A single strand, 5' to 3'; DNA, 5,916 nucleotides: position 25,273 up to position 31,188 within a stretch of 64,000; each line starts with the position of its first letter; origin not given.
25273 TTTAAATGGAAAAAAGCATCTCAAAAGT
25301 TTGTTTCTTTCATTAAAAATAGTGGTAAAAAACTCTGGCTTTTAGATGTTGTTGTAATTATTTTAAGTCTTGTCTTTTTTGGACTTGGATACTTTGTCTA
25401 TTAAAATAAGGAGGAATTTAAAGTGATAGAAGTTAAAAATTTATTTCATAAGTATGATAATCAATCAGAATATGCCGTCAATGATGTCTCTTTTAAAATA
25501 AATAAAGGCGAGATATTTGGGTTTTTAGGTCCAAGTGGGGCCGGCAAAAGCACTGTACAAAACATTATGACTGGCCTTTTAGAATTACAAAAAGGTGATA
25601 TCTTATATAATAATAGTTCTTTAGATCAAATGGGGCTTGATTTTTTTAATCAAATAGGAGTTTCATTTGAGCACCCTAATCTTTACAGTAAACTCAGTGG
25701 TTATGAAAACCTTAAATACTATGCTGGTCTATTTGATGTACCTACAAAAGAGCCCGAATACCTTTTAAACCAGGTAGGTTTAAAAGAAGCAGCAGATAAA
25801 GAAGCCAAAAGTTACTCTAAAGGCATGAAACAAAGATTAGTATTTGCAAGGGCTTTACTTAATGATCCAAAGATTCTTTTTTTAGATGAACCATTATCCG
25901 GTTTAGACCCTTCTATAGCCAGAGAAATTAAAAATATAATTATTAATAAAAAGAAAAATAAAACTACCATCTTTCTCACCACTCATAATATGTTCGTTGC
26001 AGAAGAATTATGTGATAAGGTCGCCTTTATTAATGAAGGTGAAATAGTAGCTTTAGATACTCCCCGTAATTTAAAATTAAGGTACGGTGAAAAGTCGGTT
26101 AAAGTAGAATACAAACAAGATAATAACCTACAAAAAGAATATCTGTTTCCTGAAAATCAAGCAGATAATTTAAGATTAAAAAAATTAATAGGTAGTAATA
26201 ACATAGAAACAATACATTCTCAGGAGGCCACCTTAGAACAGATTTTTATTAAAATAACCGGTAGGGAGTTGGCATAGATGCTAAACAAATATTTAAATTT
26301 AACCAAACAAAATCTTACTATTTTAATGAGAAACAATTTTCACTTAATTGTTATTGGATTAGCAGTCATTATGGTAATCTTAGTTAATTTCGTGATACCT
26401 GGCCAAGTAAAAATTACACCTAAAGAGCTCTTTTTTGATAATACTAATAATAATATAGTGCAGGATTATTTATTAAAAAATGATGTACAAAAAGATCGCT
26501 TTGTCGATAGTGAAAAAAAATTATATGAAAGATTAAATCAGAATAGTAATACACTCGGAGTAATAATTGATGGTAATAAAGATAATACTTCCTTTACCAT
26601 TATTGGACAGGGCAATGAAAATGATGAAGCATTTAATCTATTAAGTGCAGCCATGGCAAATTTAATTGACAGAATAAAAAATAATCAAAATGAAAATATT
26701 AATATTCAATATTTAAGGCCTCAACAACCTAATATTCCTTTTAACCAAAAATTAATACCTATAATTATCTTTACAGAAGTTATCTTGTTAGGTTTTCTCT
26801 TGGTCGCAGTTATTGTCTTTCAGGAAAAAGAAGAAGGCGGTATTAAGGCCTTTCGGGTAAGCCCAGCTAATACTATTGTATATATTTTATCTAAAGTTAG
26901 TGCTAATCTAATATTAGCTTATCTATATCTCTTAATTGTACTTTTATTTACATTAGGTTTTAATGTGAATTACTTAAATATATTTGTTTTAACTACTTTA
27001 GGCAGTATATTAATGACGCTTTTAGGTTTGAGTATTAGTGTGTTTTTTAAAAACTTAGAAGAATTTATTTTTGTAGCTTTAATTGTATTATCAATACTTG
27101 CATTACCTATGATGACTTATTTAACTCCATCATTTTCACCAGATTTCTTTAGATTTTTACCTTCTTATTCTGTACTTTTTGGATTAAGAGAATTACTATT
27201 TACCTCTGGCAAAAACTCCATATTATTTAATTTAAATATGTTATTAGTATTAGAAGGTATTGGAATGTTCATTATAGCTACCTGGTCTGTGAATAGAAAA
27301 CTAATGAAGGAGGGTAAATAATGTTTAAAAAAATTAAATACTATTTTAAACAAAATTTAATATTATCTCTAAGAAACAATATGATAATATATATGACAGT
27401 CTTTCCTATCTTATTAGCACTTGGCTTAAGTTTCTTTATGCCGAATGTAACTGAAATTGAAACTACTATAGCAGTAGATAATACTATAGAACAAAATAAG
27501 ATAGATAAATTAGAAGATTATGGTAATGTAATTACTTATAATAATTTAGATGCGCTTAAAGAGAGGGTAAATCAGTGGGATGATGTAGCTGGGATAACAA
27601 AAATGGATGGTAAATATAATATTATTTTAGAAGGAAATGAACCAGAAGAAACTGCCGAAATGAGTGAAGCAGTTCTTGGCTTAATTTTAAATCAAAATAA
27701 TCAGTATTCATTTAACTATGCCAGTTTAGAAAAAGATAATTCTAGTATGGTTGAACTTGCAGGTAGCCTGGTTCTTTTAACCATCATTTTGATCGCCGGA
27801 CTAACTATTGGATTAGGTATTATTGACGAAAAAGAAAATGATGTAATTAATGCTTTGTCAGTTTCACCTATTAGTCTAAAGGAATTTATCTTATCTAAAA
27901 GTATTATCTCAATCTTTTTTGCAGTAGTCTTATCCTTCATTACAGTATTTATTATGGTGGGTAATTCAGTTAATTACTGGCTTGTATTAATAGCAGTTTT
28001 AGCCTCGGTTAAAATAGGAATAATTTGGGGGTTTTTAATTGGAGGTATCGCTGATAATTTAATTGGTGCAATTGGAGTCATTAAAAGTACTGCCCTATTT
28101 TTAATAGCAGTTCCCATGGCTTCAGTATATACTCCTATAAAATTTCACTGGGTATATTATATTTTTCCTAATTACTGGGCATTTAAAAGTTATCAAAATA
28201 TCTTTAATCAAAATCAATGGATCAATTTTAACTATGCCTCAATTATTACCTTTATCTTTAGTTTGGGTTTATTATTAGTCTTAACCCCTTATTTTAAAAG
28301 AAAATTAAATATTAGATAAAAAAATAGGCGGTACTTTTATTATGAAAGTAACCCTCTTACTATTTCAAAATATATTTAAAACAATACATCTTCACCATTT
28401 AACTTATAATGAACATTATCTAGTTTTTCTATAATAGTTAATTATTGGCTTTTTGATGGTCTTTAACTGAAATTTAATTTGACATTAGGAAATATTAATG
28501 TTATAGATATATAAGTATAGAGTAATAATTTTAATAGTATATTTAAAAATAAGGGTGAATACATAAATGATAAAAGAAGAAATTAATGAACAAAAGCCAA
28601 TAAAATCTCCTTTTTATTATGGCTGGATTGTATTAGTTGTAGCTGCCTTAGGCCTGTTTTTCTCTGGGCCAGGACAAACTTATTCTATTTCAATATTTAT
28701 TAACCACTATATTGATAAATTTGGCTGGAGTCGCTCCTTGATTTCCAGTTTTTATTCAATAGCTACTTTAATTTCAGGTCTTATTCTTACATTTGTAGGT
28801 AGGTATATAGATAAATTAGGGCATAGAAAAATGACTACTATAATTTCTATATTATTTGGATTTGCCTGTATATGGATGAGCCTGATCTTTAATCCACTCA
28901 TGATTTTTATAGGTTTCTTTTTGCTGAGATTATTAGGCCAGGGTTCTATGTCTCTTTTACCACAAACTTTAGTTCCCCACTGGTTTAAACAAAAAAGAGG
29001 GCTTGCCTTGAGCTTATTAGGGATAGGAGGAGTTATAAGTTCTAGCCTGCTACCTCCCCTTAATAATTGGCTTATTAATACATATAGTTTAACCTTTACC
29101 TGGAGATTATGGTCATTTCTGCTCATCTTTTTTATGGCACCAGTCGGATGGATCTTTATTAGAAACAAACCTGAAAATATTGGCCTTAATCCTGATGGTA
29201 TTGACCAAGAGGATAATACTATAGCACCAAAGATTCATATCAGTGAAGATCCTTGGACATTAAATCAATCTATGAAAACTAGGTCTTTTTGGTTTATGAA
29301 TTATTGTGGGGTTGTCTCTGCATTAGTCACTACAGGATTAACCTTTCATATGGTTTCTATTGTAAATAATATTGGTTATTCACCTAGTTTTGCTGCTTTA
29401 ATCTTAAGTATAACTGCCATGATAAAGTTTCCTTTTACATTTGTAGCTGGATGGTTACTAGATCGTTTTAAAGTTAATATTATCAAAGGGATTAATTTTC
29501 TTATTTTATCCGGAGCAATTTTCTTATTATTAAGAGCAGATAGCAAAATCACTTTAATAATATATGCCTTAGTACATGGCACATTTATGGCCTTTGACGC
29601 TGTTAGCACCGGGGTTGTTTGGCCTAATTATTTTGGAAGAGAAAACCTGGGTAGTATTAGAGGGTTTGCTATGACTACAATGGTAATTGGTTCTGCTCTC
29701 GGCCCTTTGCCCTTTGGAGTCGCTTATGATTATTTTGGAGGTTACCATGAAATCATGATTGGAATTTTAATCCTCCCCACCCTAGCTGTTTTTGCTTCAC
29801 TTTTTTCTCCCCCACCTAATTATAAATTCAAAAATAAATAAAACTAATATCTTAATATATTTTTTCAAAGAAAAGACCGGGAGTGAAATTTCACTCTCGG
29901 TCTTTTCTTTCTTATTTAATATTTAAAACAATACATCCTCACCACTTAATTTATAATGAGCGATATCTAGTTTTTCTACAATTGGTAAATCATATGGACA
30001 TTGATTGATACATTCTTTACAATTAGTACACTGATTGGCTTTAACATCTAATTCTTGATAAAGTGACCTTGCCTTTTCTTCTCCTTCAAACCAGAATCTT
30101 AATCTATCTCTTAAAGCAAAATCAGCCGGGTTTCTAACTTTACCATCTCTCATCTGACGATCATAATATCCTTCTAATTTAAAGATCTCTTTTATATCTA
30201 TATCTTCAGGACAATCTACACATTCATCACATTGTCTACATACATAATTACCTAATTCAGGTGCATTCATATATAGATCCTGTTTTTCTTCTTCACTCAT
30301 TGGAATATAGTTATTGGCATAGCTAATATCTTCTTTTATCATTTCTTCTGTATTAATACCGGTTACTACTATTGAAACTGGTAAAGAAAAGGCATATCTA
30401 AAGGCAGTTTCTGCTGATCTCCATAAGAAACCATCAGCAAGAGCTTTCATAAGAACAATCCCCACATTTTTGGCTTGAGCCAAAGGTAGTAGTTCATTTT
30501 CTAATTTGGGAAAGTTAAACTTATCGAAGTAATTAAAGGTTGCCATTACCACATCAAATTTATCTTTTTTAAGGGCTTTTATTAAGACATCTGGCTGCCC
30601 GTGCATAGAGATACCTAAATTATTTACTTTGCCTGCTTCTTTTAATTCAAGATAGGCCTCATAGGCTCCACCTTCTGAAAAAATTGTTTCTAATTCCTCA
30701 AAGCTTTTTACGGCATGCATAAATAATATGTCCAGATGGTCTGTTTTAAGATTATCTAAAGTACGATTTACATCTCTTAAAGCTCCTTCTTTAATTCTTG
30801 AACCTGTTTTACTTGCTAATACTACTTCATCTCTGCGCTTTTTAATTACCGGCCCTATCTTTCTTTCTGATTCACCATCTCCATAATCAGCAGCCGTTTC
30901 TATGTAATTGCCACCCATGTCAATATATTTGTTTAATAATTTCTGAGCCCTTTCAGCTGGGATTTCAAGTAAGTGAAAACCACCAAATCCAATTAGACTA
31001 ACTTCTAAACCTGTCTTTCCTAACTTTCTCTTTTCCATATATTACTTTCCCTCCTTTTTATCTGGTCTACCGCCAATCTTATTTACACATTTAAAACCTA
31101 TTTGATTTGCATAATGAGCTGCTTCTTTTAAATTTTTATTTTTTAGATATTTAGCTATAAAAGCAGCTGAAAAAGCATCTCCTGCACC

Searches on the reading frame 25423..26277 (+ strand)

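Call 13: search_protein_families(library=ncbifam, proteins=[window:25423-26277:+], max_evalue=1e-15)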
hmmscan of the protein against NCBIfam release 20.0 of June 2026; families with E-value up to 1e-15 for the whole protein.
window:25423-26277:+ (284 aa): 146 families (the best 25 are shown)
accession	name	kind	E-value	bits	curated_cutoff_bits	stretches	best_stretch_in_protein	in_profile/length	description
TIGR01188.1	drrA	subfamily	3.8e-65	220.1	312.45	1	17-240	7-234/302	daunorubicin resistance ABC transporter, ATP-binding protein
TIGR03522.1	GldA_ABC_ATP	equivalog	2.9e-52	178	402.6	1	2-238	3-240/301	gliding motility-associated ABC transporter ATP-binding subunit GldA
TIGR03740.1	galliderm_ABC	subfamily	5.9e-50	170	309.75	1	3-209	2-203/223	lantibiotic protection ABC transporter ATP-binding subunit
NF033858.1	ABC2_perm_RbbA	equivalog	1.2e-48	165.7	1050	1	2-227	267-494/909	ribosome-associated ATPase/putative transporter RbbA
NF010060.0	PRK13537.1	equivalog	9.3e-41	139.7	521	1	2-283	16-312/314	nodulation factor ABC transporter ATP-binding protein NodI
NF010059.0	PRK13536.1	equivalog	5.2e-40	137.2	549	1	2-218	44-262/342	nodulation factor ABC transporter ATP-binding protein NodI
TIGR03864.1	PQQ_ABC_ATP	hypoth_equivalog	4.7e-38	131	302.25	1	2-231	2-233/236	ABC transporter, ATP-binding subunit, PQQ-dependent alcohol dehydrogenase system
TIGR04406.1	LPS_export_lptB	equivalog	9e-38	129.9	240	1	2-217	2-222/239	LPS export ABC transporter ATP-binding protein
TIGR01288.1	nodI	equivalog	1.6e-37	129.1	424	1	16-218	17-223/303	nodulation factor ABC transporter ATP-binding protein NodI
TIGR02315.1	ABC_phnC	equivalog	5.5e-36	124.2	266.1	1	1-218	1-234/243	phosphonate ABC transporter ATP-binding protein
TIGR00972.1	3a0107s01c2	equivalog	6.1e-36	124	343.2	1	2-217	2-230/248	phosphate ABC transporter ATP-binding protein PstB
NF043075.1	MMSYN1_0197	equivalog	3e-35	121.8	550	1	1-217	2-220/341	spermidine/putrescine ABC transporter ATP-binding protein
TIGR01186.1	proV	subfamily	6.1e-35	121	326.6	1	15-218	5-218/363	betaine/proline/choline family ABC transporter ATP-binding protein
TIGR03265.1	PhnT2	equivalog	5.4e-33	114.7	457.7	1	2-217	5-222/353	putative 2-aminoethylphosphonate ABC transporter ATP-binding protein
TIGR04521.1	ECF_ATPase_2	equivalog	7.1e-33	113.9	330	1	2-217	1-232/279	energy-coupling factor transporter ATPase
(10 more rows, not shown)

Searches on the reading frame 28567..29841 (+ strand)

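Call 13: search_protein_families(library=ncbifam, proteins=[window:28567-29841:+], max_evalue=1e-15)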
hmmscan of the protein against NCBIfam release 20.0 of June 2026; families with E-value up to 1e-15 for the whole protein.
window:28567-29841:+ (424 aa): 3 families
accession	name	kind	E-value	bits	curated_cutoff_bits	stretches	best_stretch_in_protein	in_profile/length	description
NF049980.1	SfMCT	equivalog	1.8e-37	128.9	320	1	20-401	2-376/378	L-lactate MFS transporter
NF038246.1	bile_salt_MFS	equivalog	5.6e-17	61.7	400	1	43-398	27-387/408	conjugated bile salt MFS transporter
TIGR00890.1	2A0111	subfamily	1.1e-16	60.7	374.85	1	22-402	4-371/377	oxalate/formate antiport family MFS transporter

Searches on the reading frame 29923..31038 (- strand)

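Call 13: search_protein_families(library=ncbifam, proteins=[window:29923-31038:-], max_evalue=1e-15)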
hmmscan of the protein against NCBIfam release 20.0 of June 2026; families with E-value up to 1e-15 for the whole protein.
window:29923-31038:- (371 aa): 0 families

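Call 21: search_protein_families(library=ncbifam, proteins=[window:29923-31038:-], max_evalue=0.001)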
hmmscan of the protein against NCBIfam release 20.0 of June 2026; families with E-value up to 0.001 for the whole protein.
window:29923-31038:- (371 aa): 7 families
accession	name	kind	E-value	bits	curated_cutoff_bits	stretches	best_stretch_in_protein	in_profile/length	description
NF049922.1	MethglyxlRedYdjG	equivalog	2.7e-14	52.9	550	2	84-206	112-226/326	NADH-dependent methylglyoxal reductase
TIGR01293.1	Kv_beta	subfamily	3.7e-07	29.5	365.4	1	1-77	1-82/319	voltage-dependent potassium channel subunit beta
NF004898.0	PRK06259.1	equivalog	0.00013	20.7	385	0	306-356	157-207/488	fumarate reductase (CoM/CoB) subunit TfrB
NF008369.0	PRK11168.1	equivalog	0.0005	19.1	278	0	328-356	51-79/401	anaerobic glycerol-3-phosphate dehydrogenase subunit C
TIGR01582.1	FDH-beta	equivalog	0.00052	19.2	334.7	1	330-363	119-152/283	formate dehydrogenase subunit beta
NF008598.0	PRK11565.1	equivalog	0.00057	19.1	425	1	27-146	26-140/275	2,5-didehydrogluconate reductase DkgA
TIGR02745.1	ccoG_rdxA_fixG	equivalog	0.00078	18.5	316.7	0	328-353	225-249/435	cytochrome c oxidase accessory protein CcoG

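Call 22: search_protein_families(library=pfam, proteins=[window:29923-31038:-], max_evalue=0.001)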
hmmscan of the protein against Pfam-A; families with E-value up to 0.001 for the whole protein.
window:29923-31038:- (371 aa): 6 families
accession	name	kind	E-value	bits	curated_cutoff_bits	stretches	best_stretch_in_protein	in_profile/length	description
PF00248.27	Aldo_ket_red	-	8.6e-32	110.8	24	1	16-205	2-197/291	Aldo/keto reductase family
PF13237.11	Fer4_10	-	4.6e-06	26.9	25.5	0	334-349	6-21/53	4Fe-4S dicluster domain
PF13746.11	Fer4_18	-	2.6e-05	24.8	27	0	331-359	55-83/114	4Fe-4S dicluster domain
PF12800.12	Fer4_4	-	5.7e-05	23.6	24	0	337-350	4-17/17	4Fe-4S binding domain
PF13187.11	Fer4_9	-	6.5e-05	23.3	27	1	267-350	2-50/52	4Fe-4S dicluster domain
PF13534.11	Fer4_17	-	6.7e-05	23.8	22.2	1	267-351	2-60/61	4Fe-4S dicluster domain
